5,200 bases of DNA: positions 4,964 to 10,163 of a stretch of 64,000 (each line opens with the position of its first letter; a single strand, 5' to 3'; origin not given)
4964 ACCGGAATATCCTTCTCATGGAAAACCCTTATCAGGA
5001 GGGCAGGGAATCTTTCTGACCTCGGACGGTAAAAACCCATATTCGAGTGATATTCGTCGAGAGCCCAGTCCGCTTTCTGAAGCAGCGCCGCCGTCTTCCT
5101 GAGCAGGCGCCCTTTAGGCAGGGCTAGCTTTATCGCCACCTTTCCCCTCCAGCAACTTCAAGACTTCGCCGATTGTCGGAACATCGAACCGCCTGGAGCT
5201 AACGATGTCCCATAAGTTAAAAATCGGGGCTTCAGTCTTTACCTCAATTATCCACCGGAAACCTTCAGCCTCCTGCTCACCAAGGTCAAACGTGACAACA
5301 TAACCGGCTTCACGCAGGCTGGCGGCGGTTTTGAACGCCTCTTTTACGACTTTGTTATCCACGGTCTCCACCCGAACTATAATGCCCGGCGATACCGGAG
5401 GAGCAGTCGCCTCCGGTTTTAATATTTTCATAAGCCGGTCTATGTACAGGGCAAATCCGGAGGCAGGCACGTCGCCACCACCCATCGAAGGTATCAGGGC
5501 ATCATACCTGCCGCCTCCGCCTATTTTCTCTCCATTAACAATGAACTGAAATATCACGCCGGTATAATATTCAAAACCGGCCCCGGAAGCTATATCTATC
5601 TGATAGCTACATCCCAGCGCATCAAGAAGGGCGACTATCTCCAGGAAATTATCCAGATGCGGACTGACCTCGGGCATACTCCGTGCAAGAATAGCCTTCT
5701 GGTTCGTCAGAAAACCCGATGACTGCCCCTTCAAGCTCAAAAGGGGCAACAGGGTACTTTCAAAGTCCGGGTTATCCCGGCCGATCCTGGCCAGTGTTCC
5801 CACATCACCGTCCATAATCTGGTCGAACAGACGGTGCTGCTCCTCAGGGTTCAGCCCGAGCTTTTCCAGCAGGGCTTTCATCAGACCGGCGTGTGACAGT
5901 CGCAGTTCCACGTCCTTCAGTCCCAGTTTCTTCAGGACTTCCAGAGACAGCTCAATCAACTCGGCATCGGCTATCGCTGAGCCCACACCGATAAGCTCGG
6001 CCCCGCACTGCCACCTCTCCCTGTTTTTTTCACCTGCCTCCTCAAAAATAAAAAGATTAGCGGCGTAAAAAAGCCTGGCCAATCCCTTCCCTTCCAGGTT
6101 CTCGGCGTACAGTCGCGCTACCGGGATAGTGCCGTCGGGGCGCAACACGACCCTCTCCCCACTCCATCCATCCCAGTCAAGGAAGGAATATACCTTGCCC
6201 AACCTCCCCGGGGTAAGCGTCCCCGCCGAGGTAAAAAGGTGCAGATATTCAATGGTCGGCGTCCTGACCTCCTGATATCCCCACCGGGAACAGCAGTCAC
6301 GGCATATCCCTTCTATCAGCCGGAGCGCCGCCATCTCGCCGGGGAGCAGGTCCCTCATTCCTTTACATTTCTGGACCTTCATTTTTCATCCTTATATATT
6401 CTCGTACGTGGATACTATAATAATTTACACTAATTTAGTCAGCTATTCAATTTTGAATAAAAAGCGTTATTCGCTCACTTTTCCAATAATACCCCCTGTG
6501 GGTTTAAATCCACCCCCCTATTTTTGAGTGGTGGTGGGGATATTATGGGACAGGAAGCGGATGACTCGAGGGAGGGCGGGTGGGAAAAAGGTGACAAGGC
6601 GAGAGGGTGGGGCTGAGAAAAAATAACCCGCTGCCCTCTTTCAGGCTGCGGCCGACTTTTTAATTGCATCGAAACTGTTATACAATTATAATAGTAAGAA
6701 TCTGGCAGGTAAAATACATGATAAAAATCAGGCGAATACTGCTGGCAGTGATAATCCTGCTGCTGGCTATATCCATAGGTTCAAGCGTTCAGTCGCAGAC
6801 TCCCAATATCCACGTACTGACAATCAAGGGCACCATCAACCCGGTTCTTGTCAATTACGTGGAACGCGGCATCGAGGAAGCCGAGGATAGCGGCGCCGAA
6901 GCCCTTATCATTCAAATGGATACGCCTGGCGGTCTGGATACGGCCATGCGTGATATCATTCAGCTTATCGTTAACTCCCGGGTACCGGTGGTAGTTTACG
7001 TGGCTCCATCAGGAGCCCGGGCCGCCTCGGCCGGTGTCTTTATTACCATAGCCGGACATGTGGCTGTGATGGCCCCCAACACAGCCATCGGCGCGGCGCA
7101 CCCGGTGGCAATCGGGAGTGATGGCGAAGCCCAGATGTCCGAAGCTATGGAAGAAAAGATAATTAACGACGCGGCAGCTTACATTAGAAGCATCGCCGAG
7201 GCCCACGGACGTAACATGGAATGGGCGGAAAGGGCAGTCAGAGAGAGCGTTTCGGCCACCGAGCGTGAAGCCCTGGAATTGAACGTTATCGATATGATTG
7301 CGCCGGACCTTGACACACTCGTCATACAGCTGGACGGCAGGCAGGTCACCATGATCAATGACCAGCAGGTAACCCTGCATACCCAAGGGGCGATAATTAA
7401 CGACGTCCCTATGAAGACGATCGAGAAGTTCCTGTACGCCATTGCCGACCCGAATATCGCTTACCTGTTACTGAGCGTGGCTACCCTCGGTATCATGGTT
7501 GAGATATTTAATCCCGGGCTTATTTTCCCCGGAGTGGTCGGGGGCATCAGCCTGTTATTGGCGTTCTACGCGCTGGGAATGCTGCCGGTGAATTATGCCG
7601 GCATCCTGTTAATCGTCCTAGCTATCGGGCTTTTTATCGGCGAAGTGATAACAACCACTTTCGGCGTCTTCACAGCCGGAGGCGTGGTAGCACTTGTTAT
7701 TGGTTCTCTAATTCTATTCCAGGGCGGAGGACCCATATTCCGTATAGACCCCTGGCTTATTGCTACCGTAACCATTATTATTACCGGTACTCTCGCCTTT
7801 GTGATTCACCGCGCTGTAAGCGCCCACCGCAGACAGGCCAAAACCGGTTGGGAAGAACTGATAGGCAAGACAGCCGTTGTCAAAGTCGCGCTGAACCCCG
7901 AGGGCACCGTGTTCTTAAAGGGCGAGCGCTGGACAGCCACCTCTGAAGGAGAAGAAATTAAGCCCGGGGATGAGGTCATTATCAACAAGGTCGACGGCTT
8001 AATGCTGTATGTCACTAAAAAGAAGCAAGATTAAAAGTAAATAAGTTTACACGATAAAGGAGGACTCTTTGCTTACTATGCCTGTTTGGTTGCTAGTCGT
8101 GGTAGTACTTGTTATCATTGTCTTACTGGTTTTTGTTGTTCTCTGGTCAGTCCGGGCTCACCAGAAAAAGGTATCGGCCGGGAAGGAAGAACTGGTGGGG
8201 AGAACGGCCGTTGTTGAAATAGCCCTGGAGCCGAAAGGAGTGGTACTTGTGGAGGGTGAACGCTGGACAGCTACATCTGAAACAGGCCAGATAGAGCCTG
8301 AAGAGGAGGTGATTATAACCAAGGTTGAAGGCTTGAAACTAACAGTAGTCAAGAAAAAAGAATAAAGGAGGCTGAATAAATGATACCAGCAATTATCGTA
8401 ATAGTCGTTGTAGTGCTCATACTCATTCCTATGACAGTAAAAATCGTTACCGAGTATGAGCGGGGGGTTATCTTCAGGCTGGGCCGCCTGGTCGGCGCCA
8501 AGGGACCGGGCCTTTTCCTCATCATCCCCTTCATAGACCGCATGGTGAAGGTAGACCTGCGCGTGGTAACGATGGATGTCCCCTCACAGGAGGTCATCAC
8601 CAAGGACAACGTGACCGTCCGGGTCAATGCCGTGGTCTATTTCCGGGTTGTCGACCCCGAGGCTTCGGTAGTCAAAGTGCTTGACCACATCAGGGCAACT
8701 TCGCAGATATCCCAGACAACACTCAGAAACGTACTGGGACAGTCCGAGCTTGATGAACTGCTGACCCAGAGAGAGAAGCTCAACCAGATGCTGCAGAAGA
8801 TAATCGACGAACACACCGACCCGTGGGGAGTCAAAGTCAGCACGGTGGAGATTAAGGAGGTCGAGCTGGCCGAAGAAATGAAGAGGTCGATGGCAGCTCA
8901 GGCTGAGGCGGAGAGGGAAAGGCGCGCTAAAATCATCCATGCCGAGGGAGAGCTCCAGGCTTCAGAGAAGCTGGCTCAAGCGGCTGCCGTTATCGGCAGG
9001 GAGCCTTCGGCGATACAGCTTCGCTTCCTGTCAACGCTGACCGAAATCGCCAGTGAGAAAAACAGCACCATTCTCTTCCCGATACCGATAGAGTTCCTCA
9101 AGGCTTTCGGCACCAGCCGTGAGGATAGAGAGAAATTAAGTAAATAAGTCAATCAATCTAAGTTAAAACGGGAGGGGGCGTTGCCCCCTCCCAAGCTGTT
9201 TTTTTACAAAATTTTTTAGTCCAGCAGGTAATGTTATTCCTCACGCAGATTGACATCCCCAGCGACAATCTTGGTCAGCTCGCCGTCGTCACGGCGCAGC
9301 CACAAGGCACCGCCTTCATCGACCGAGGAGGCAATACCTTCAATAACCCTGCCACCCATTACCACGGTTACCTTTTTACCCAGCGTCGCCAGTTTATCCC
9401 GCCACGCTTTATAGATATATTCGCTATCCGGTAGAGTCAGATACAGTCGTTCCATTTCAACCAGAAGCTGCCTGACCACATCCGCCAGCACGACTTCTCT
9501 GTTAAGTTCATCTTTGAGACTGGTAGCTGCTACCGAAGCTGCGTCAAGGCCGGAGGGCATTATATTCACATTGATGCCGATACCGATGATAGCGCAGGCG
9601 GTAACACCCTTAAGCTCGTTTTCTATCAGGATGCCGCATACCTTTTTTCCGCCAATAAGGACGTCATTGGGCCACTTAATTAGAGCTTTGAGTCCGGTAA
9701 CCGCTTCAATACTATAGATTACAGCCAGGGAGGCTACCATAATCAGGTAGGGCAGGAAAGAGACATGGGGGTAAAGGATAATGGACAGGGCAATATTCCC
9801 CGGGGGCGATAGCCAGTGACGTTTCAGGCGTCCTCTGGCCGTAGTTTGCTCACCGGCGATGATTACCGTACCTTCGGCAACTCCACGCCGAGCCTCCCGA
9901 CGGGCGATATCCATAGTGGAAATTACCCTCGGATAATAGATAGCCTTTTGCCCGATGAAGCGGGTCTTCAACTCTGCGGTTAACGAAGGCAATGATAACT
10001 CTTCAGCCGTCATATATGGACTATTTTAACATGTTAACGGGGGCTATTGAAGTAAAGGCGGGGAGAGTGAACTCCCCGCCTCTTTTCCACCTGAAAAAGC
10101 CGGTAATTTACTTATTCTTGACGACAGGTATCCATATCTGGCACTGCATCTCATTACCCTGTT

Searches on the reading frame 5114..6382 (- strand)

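Call 59: search_protein_families(library=pfam, proteins=[window:5114-6382:-], max_evalue=0.00001)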
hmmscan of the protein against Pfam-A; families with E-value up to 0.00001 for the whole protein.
window:5114-6382:- (422 aa): 1 family
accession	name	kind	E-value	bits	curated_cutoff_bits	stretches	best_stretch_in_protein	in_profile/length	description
PF13393.11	tRNA-synt_His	-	2.9e-63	214.4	25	1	8-317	1-308/308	Histidyl-tRNA synthetase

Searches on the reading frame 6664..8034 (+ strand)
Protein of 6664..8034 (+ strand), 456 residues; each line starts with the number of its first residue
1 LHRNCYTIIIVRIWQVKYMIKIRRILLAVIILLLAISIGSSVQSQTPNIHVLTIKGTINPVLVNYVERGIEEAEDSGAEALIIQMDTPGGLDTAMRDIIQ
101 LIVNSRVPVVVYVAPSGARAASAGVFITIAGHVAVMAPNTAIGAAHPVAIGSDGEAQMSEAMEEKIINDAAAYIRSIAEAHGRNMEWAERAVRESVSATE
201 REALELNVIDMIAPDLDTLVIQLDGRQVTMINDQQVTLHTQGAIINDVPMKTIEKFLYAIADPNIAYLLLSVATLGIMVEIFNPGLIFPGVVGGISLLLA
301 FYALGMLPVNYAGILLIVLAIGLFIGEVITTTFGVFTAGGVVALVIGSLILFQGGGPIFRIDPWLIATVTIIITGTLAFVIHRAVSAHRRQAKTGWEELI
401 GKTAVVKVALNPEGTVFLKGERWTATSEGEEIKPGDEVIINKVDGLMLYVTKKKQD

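Call 59: search_protein_families(library=pfam, proteins=[window:6664-8034:+], max_evalue=0.00001)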
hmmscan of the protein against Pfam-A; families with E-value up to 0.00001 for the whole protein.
window:6664-8034:+ (456 aa): 3 families
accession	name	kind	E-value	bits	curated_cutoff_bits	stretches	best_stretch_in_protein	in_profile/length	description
PF24961.1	NfeD_membrane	-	5.2e-25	88.2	26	1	264-381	1-117/119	NfeD integral membrane domain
PF25145.1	NfeD1b_N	-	3.3e-22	79.4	40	1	49-204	2-147/189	NfeD1b, N-terminal domain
PF01957.25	NfeD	-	2.2e-18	66.6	29.1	1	397-452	2-57/57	NfeD-like C-terminal, partner-binding domain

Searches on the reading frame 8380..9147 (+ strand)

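Call 59: search_protein_families(library=pfam, proteins=[window:8380-9147:+], max_evalue=0.00001)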
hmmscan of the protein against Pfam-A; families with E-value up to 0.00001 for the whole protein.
window:8380-9147:+ (255 aa): 1 family
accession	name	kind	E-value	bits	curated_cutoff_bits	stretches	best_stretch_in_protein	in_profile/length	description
PF01145.31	Band_7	-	5.7e-41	140.9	23.6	1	22-191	2-175/176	SPFH domain / Band 7 family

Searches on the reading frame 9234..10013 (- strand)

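Call 59: search_protein_families(library=pfam, proteins=[window:9234-10013:-], max_evalue=0.00001)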
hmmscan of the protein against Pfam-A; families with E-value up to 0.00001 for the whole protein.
window:9234-10013:- (259 aa): 2 families
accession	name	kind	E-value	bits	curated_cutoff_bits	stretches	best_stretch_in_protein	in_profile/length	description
PF03099.24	BPL_LplA_LipB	-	4.2e-19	69.2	21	1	29-148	4-133/133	Biotin/lipoate A/B protein ligase family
PF02237.23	BPL_C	-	9.1e-09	35.5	21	1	210-257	1-48/48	Biotin protein ligase C terminal domain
